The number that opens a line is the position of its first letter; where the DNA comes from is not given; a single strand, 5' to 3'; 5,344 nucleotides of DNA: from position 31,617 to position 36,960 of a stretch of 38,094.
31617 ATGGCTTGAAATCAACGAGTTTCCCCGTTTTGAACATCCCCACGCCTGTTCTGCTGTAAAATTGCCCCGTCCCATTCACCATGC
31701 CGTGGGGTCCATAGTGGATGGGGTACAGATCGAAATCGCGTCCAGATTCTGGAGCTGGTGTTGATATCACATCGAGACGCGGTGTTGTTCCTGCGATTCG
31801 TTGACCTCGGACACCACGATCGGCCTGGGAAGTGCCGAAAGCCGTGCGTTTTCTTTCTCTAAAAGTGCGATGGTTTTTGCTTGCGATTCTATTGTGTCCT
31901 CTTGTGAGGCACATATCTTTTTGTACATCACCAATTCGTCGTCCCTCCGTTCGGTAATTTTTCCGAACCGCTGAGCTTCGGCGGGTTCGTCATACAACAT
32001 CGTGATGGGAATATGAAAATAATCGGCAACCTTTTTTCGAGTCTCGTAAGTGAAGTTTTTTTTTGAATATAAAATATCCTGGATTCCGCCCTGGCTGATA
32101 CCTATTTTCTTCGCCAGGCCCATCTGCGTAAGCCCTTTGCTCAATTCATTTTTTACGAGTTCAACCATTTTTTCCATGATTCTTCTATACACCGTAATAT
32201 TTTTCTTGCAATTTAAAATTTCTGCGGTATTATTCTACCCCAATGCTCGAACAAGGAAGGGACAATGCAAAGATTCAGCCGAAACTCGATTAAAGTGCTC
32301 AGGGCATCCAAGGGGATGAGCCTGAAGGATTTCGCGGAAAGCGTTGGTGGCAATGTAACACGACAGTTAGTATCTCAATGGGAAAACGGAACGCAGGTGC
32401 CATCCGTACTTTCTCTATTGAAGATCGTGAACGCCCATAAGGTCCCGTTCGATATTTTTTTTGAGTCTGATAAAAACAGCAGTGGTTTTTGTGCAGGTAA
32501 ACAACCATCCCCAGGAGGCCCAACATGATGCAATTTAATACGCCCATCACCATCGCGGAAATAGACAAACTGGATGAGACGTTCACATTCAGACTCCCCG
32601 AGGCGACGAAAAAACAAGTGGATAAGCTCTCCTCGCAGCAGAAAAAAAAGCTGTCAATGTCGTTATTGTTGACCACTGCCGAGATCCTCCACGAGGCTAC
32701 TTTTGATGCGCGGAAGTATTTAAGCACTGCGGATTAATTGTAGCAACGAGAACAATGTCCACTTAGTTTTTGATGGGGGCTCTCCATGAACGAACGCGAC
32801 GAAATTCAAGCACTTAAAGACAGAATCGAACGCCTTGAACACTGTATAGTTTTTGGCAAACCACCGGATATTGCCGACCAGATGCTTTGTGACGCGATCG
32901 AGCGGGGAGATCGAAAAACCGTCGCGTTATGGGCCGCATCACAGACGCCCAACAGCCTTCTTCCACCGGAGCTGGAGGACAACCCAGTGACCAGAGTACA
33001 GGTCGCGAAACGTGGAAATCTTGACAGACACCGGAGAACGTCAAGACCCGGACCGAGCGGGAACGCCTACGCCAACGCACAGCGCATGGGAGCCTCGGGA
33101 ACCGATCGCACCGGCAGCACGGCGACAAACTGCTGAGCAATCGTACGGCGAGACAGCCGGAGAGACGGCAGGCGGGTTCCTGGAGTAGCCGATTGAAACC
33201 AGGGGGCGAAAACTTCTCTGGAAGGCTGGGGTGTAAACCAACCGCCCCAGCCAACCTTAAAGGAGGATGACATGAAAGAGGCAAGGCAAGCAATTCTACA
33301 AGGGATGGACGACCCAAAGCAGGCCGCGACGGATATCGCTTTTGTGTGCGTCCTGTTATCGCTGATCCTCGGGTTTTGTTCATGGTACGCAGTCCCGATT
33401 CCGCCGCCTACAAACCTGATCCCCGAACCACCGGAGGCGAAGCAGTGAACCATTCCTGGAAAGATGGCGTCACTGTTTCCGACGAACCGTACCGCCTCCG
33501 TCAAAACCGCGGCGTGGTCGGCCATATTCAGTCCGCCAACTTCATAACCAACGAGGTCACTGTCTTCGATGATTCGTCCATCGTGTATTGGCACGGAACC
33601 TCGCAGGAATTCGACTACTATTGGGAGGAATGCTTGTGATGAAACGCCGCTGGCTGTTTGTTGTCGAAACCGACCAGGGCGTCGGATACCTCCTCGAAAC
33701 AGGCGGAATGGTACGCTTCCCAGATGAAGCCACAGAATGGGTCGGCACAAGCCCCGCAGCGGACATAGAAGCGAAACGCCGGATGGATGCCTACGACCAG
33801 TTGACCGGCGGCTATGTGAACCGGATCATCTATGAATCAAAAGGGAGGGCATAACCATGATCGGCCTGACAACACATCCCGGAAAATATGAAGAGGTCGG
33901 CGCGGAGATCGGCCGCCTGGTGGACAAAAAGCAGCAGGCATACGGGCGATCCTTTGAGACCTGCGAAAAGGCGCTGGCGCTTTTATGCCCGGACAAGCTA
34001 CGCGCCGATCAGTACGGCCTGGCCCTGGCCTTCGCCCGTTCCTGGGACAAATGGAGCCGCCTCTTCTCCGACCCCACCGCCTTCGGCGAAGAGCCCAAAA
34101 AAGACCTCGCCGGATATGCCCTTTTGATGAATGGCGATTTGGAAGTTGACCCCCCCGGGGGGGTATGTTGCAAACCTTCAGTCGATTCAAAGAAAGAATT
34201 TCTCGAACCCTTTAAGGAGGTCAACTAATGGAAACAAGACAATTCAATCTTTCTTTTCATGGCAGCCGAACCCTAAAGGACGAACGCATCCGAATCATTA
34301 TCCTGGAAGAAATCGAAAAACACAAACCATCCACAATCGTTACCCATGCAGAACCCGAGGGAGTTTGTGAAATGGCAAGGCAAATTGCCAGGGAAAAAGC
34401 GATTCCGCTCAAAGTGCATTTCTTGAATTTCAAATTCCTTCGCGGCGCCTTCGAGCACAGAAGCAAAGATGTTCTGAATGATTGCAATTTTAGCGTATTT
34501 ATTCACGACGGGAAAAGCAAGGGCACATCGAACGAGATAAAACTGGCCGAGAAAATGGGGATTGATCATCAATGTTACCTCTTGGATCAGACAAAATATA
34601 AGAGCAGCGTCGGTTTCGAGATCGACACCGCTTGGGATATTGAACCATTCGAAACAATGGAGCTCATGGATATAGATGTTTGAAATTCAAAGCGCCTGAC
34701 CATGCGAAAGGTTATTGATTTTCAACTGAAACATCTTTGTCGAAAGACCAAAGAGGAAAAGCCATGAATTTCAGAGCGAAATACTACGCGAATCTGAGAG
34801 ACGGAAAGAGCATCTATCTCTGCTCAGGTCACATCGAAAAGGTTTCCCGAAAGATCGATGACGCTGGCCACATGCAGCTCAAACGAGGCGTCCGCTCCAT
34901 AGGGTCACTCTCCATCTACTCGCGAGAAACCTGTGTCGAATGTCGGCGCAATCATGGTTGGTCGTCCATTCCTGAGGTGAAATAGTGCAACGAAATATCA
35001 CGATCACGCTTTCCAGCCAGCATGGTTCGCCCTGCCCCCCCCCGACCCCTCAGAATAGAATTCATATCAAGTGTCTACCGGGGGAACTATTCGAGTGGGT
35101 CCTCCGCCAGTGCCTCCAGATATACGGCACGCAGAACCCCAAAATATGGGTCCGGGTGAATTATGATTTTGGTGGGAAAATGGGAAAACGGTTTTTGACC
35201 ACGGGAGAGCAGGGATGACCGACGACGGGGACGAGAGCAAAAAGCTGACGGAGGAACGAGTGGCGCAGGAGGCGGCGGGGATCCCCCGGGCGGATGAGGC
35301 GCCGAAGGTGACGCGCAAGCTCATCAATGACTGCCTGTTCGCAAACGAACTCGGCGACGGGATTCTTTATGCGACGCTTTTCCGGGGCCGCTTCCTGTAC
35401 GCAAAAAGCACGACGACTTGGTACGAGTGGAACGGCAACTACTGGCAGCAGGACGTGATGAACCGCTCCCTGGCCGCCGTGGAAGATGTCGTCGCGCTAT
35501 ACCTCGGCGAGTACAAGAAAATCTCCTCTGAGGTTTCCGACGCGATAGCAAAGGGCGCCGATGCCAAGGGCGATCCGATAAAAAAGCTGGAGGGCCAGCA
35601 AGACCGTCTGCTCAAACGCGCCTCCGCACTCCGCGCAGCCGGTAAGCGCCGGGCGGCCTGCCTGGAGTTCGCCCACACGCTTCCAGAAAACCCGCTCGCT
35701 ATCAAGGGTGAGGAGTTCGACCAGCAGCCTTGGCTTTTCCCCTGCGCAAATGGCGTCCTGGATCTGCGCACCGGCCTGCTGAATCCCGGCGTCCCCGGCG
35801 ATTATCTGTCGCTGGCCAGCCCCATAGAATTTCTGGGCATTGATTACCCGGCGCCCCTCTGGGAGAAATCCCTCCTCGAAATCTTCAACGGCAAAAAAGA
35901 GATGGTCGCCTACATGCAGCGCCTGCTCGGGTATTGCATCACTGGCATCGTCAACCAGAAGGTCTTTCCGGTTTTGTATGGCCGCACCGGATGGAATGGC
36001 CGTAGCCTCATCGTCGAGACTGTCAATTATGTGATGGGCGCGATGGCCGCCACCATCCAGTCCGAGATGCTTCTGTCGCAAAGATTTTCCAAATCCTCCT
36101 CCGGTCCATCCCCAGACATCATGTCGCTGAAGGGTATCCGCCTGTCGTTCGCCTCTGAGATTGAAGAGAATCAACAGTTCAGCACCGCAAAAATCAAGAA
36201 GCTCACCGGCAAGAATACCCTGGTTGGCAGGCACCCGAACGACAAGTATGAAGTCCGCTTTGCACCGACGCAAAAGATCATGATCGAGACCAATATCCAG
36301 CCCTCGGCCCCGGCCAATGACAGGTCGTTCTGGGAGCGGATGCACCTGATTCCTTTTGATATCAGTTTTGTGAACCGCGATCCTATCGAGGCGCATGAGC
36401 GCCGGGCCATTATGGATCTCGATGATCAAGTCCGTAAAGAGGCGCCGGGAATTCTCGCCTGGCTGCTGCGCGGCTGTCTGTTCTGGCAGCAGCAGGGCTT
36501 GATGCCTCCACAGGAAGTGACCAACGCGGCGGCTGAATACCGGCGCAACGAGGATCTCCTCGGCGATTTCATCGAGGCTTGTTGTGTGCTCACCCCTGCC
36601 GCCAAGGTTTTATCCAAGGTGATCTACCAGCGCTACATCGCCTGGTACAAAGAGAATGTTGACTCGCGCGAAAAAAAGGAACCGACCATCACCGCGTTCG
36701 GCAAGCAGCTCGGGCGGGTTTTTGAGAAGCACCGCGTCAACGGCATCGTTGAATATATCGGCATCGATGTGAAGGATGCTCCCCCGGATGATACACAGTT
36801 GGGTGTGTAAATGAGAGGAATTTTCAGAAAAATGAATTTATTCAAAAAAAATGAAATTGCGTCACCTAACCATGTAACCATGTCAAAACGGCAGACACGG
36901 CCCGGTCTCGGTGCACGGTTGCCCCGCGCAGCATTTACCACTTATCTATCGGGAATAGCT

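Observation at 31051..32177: Non-cleavable XRE repressor translationally coupled to a stand-alone PAS protein, upstream of int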

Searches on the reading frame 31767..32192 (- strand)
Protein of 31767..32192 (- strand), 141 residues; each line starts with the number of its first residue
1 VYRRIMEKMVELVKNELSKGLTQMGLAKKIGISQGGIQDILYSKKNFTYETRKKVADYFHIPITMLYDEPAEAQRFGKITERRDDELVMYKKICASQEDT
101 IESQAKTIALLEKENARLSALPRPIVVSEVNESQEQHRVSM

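Call 3: search_protein_families(library=pfam, proteins=[window:31767-32192:-], max_evalue=1)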
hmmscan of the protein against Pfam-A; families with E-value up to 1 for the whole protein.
window:31767-32192:- (141 aa): 3 families
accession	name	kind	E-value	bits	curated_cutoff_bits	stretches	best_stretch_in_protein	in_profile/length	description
PF01381.28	HTH_3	-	1.1e-05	25.8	23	1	18-64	7-53/55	Helix-turn-helix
PF12844.13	HTH_19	-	0.034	14.5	30.2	1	19-69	11-61/64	Helix-turn-helix domain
PF14802.11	TMEM192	-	0.14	11.7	25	1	88-119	200-230/236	TMEM192 family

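Call 16: search_protein_families(library=phrogs, proteins=[window:31767-32192:-], max_evalue=0.01)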
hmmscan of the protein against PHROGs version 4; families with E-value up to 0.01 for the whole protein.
window:31767-32192:- (141 aa): 14 families
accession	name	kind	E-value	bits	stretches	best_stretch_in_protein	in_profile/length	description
phrog_8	-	transcription regulation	3.6e-09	37.5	1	3-67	71-136/346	transcriptional regulator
phrog_3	-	transcription regulation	2.5e-08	35.1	1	4-100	84-174/430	transcriptional repressor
phrog_2439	-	transcription regulation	7.1e-07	29.4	1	17-114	17-111/367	transcriptional regulator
phrog_6831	-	transcription regulation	1.3e-05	26.1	1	6-55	1-54/68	transcriptional regulator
phrog_1373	-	transcription regulation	2.1e-05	25.6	1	18-71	74-127/166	transcriptional regulator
phrog_7241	-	transcription regulation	2.3e-05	25.4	1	19-66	73-120/122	transcriptional regulator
phrog_4583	-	transcription regulation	0.00014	22.8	1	19-74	22-77/81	transcriptional repressor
phrog_16678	-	unknown function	0.0011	19.4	1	5-55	146-196/259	-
phrog_1381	-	moron, auxiliary metabolic gene and host takeover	0.0017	18.7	1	8-60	12-66/264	plasmid antitoxin with HTH domain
phrog_59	-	DNA, RNA and nucleotide metabolism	0.0018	18.8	1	14-114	287-393/423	HNH endonuclease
phrog_8038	-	unknown function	0.0023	18.8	1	16-46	12-42/66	-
phrog_2727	-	unknown function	0.0024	18.9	1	7-81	12-72/176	-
phrog_2967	-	transcription regulation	0.0024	18.4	1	18-80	21-87/225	transcriptional regulator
phrog_7061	-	DNA, RNA and nucleotide metabolism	0.0026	19.3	1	4-42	28-66/70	HTH DNA binding protein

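Call 17: search_protein_families(library=padloc, proteins=[window:31767-32192:-], max_evalue=0.1)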
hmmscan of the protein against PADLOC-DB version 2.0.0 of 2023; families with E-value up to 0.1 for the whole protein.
window:31767-32192:- (141 aa): 8 families
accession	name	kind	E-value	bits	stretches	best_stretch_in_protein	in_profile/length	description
PDLC02926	HTH_VI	-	8.4e-07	27.2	1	18-68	12-62/92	-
PDLC04775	PDC-M69A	-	3.1e-05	22.4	1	7-73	6-73/113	-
PDLC03953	RmrA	-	0.00031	18.1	1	20-122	18-118/373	-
PDLC04760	PDC-M64C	-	0.00097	17.5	1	5-64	27-83/93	-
PDLC04759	PDC-M64B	-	0.0047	15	1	5-75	27-91/135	-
PDLC04762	PDC-M64C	-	0.0073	14.4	1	9-66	32-86/97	-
PDLC03946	RmrA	-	0.021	11.5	0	19-73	14-68/357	-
PDLC03667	Control_protein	-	0.029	12.7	1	10-69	4-67/101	control protein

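Call 21: search_solved_structures(query=window:31767-32192:-, max_evalue=0.1, show_alignments=2)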
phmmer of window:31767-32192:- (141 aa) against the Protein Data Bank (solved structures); distinct sequences matched with E-value up to 0.1: 3.
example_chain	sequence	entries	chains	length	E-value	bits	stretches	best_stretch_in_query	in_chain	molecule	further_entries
8tac_A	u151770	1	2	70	0.016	18.9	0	15-58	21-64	DBP48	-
5k98_B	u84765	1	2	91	0.084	16.6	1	12-68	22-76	Antitoxin HipB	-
2wiu_B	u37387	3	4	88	0.099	16.3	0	12-66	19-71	HTH-TYPE TRANSCRIPTIONAL REGULATOR HIPB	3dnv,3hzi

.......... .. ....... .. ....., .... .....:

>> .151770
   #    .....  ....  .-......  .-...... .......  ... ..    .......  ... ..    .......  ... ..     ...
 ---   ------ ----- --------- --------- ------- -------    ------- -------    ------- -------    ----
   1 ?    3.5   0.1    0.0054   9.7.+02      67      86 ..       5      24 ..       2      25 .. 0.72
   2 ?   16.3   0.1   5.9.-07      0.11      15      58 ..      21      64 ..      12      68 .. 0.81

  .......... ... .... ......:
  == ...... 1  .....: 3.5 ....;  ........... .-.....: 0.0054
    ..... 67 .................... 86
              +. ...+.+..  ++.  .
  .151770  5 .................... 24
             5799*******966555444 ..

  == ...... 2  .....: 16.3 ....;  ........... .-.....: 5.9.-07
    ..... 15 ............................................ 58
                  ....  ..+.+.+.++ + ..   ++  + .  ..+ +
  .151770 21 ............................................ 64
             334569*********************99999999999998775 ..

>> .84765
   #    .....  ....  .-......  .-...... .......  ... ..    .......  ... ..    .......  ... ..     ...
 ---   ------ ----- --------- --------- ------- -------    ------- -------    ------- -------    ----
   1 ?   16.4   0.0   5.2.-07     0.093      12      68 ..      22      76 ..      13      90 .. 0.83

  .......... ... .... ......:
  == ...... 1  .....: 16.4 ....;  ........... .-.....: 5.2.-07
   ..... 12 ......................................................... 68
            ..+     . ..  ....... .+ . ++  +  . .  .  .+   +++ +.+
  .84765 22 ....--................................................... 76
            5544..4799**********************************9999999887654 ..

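Call 25: find_related_loci(query=window:31767-32192:-, collection=viral_contigs, flank=6000)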
Query window:31767-32192:- (141 aa) in viral_contigs; peptide patterns used: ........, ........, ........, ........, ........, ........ (x = any residue, [..] = any of these).
22 stretches matched a pattern, but none encodes a relative of the query by tblastn (E <= 1e-3).

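Call 28: find_homologous_proteins(query=window:31767-32177:-, max_evalue=0.001)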
Query window:31767-32177:- (136 aa): 1 proteins with E <= 0.001 among 22 candidates.
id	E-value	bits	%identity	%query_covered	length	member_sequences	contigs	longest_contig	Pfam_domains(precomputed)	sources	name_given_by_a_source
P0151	1.2e-78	279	100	98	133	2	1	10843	PF01381.29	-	-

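Call 55: find_related_loci(query=window:31767-32177:-, collection=metagenome_contigs, flank=6000)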
Query window:31767-32177:- (136 aa) in metagenome_contigs; peptide patterns used: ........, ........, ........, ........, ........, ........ (x = any residue, [..] = any of these).
117 stretches matched a pattern; 4 encode a relative of the query (tblastn E <= 1e-3); 4 distinct loci.
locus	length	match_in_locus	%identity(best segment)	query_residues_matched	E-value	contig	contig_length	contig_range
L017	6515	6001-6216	53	1-69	4e-23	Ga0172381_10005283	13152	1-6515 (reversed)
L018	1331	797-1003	39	1-69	2e-11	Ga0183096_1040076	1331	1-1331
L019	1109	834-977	43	23-73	2e-6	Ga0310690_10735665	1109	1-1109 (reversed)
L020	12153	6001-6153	35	15-64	1e-5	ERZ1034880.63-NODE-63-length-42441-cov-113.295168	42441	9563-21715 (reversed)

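Call 76: find_homologous_proteins(query=A4, max_evalue=0.001)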
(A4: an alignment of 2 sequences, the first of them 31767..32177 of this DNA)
Query A4 (2 sequences) (136 aa, profile of the alignment): 4 proteins with E <= 0.001 among 225 candidates.
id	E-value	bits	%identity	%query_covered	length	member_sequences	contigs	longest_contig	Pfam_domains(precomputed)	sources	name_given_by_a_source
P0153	5.4e-81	288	54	49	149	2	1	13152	PF01381.29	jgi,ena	-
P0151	3.8e-65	237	100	98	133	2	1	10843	PF01381.29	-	-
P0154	4.7e-30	123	51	45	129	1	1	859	-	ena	-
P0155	1.5e-23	101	51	51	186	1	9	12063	PF01381.29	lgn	-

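Call 77: find_encoding_contigs(protein=P0155, flank=6000, max_places=6)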
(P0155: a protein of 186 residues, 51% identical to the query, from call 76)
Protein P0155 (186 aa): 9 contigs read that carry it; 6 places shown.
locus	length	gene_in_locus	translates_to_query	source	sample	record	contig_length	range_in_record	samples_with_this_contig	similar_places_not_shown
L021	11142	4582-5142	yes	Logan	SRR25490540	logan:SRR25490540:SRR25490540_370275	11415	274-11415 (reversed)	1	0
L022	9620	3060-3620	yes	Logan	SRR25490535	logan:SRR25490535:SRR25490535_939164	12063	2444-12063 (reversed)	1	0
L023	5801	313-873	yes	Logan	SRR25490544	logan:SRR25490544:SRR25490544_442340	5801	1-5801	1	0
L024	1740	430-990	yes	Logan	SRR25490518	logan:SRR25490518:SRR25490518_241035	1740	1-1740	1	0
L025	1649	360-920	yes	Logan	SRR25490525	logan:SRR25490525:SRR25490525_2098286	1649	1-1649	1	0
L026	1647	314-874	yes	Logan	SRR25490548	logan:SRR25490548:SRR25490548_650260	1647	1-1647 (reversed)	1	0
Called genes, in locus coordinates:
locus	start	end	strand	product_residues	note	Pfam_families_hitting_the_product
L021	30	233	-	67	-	-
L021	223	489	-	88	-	-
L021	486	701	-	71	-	-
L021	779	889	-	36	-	-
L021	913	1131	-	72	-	-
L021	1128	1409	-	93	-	-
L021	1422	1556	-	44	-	-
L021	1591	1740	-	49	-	-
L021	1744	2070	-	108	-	PF12728:HTH_17 (weak)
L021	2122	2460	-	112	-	-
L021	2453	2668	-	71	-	-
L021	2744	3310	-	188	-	-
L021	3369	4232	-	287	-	PF09669:Phage_pRha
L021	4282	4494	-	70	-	PF01381:HTH_3 (weak)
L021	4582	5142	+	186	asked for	PF01381:HTH_3 (faint)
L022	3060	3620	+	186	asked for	PF01381:HTH_3 (faint)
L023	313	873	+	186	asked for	PF01381:HTH_3 (faint)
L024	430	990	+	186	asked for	PF01381:HTH_3 (faint)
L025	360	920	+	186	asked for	PF01381:HTH_3 (faint)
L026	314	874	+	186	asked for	PF01381:HTH_3 (faint)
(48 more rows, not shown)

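Call 78: find_encoding_contigs(protein=P0154, flank=3000, max_places=3)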
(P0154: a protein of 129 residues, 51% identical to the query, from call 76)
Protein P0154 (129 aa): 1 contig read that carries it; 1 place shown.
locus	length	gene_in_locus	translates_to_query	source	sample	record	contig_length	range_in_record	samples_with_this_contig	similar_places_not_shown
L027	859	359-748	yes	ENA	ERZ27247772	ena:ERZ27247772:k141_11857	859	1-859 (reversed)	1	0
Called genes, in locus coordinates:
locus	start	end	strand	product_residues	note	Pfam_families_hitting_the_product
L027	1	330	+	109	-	?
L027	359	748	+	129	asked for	-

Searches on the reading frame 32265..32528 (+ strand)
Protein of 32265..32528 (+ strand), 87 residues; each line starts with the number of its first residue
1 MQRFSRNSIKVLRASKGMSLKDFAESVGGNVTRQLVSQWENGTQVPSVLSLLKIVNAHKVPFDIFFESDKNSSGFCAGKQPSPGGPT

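Call 3: search_protein_families(library=pfam, proteins=[window:32265-32528:+], max_evalue=1)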
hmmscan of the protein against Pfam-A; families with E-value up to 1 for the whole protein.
window:32265-32528:+ (87 aa): 5 families
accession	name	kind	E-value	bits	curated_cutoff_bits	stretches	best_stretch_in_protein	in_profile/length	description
PF01381.28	HTH_3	-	3e-12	46.8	23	1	9-65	1-55/55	Helix-turn-helix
PF13560.12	HTH_31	-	2.1e-05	25.2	27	1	10-60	7-56/64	Helix-turn-helix domain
PF12844.13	HTH_19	-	0.0013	19.1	30.2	1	9-61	4-54/64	Helix-turn-helix domain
PF13443.12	HTH_26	-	0.14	12.8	22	1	9-54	2-46/63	Cro/C1-type HTH DNA-binding domain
PF00269.25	SASP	-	0.27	11.7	22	1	24-41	40-57/59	Small, acid-soluble spore proteins, alpha/beta type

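Call 16: search_protein_families(library=phrogs, proteins=[window:32265-32528:+], max_evalue=0.01)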
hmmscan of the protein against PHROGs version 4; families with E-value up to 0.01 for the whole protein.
window:32265-32528:+ (87 aa): 12 families
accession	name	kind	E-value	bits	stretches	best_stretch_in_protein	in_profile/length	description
phrog_3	-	transcription regulation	1.1e-12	49.4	1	3-72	87-153/430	transcriptional repressor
phrog_2439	-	transcription regulation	9.2e-11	42.2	1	3-71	6-72/367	transcriptional regulator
phrog_8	-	transcription regulation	1.2e-09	39.1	1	9-65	81-135/346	transcriptional regulator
phrog_2104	-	unknown function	4.7e-08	34.2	1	3-61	38-94/103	-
phrog_4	-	transcription regulation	2.5e-06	27.7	1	3-69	136-195/400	transcriptional repressor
phrog_2328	-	transcription regulation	2.6e-06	28.2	1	10-70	21-79/128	transcriptional repressor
phrog_1373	-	transcription regulation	1.7e-05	25.8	1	9-70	68-127/166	transcriptional regulator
phrog_38149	-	unknown function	0.00013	23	1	7-57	11-59/190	-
phrog_7241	-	transcription regulation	0.00016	22.7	1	7-63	64-118/122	transcriptional regulator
phrog_4836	-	transcription regulation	0.00016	22.3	1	6-56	77-125/194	CII-like regulator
phrog_2967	-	transcription regulation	0.00026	21.6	1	8-65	14-69/225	transcriptional regulator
phrog_35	-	transcription regulation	0.0029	18.7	1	15-59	84-127/181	transcriptional repressor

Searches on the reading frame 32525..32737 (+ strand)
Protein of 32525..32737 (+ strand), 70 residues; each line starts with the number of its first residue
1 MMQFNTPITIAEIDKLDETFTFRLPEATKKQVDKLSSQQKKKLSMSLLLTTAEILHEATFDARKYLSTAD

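Call 3: search_protein_families(library=pfam, proteins=[window:32525-32737:+], max_evalue=1)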
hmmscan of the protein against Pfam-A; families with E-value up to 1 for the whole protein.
window:32525-32737:+ (70 aa): 1 family
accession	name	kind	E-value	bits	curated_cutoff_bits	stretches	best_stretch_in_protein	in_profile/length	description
PF04079.22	SMC_ScpB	-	0.057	13.4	27.4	1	12-54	49-92/160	Segregation and condensation complex subunit ScpB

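Call 16: search_protein_families(library=phrogs, proteins=[window:32525-32737:+], max_evalue=0.01)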
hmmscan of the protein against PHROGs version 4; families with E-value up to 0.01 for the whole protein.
window:32525-32737:+ (70 aa): 0 families

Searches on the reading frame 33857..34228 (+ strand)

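Call 16: search_protein_families(library=phrogs, proteins=[window:33857-34228:+], max_evalue=0.01)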
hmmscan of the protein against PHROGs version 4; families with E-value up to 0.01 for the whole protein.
window:33857-34228:+ (123 aa): 1 family
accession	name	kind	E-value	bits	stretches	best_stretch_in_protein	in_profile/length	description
phrog_1485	-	unknown function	1.9e-05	25.3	1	11-91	22-96/238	-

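Call 69: search_protein_families(library=pfam, proteins=[window:33857-34228:+], max_evalue=0.01)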
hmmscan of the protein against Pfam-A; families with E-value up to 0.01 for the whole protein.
window:33857-34228:+ (123 aa): 0 families

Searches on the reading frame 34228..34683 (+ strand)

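Call 16: search_protein_families(library=phrogs, proteins=[window:34228-34683:+], max_evalue=0.01)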
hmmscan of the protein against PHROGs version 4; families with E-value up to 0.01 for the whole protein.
window:34228-34683:+ (151 aa): 1 family
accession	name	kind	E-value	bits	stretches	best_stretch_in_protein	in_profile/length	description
phrog_289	-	other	3.9e-09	36.9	1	3-126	20-147/500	GTP-binding domain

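Call 17: search_protein_families(library=padloc, proteins=[window:34228-34683:+], max_evalue=0.1)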
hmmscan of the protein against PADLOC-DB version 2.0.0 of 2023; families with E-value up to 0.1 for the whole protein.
window:34228-34683:+ (151 aa): 0 families

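Call 69: search_protein_families(library=pfam, proteins=[window:34228-34683:+], max_evalue=0.01)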
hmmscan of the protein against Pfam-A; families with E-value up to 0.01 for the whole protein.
window:34228-34683:+ (151 aa): 0 families

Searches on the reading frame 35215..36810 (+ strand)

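Call 16: search_protein_families(library=phrogs, proteins=[window:35215-36810:+], max_evalue=0.01)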
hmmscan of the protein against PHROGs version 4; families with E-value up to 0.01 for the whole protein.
window:35215-36810:+ (531 aa): 9 families
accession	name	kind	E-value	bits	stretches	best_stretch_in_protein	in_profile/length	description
phrog_1156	-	DNA, RNA and nucleotide metabolism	6e-82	277.5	1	43-526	364-832/855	DNA primase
phrog_6088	-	DNA, RNA and nucleotide metabolism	3e-79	268.3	1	59-525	348-769/772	DNA primase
phrog_2478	-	DNA, RNA and nucleotide metabolism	8.9e-73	246.7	1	57-521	419-842/854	DNA polymerase/primase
phrog_1829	-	DNA, RNA and nucleotide metabolism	6.3e-70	237.2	1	19-523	310-759/772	DNA primase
phrog_16950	-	DNA, RNA and nucleotide metabolism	2e-55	189.1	1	65-480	386-791/843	DNA primase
phrog_1883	-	DNA, RNA and nucleotide metabolism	8.6e-47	160.9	1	46-521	277-749/756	DNA helicase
phrog_864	-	DNA, RNA and nucleotide metabolism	1e-34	121.3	1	63-521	226-627/1064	DNA primase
phrog_7601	-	unknown function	4.8e-19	69.8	1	233-505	4-257/289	-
phrog_16213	-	DNA, RNA and nucleotide metabolism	9.4e-06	25.2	1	306-463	444-590/732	DNA primase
